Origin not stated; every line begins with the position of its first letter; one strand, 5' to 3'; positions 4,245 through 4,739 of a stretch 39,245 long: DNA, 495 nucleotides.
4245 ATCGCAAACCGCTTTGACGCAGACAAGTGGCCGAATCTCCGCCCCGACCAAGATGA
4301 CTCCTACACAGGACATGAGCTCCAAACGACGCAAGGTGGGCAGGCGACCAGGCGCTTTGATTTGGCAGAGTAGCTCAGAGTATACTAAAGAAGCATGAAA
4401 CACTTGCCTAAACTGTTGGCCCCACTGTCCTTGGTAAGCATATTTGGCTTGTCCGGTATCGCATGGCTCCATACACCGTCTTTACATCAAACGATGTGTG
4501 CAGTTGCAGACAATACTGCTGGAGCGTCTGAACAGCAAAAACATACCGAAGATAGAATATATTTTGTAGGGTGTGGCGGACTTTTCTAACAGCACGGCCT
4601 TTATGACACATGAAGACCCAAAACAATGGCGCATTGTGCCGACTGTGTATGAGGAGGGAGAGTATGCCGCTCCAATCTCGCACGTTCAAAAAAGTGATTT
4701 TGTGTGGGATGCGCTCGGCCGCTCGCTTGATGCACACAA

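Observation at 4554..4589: The C-terminal Cys-x4-COOH pentapeptide (CGGLF / CGGIF) has the geometry of an AIP thiolactone ring but lacks the AgrD-type C-terminal tail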

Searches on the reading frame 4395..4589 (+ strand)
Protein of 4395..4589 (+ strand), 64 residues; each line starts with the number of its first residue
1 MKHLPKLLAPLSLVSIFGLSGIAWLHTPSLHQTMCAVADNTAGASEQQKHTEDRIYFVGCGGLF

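Call 10: search_protein_families(library=pfam, proteins=[window:4395-4589:+], max_evalue=0.01)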
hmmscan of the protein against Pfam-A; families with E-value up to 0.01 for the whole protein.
window:4395-4589:+ (64 aa): 0 families

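Call 11: search_protein_families(library=ncbifam, proteins=[window:4395-4589:+], max_evalue=0.01)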
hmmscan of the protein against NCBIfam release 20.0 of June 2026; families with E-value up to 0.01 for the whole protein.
window:4395-4589:+ (64 aa): 0 families

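Call 17: find_homologous_proteins(query=A1, max_evalue=10)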
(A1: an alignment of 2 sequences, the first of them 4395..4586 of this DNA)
Query A1 (2 sequences) (64 aa, profile of the alignment): 2 proteins with E <= 10 among 2 candidates.
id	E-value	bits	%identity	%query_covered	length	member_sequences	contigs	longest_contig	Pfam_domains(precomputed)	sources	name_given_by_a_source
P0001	8.8e-32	127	30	81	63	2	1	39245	-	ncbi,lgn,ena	-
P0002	1.4e-28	116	92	100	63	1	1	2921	-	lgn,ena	-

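Call 19: find_encoding_contigs(protein=P0002, flank=5000)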
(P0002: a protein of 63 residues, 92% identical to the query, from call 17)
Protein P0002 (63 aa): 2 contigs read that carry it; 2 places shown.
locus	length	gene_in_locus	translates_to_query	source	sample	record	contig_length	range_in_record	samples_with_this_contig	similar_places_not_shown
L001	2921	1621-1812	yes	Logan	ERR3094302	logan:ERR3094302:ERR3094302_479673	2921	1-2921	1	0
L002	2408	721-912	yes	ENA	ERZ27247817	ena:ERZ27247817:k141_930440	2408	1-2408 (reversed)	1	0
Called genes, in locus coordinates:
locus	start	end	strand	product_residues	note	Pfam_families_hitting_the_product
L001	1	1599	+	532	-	?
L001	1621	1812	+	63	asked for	-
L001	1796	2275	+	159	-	-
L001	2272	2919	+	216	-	?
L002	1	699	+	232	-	?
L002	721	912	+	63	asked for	-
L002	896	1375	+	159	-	-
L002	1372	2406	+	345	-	?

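Call 46: find_related_loci(query=A5, collection=metagenome_contigs, flank=4000)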
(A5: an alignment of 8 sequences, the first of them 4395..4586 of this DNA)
Query A5 (64 aa) in metagenome_contigs; peptide patterns used: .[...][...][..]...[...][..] (x = any residue, [..] = any of these).
99 stretches matched a pattern, but none encodes a relative of the query by tblastn (E <= 1e-3).
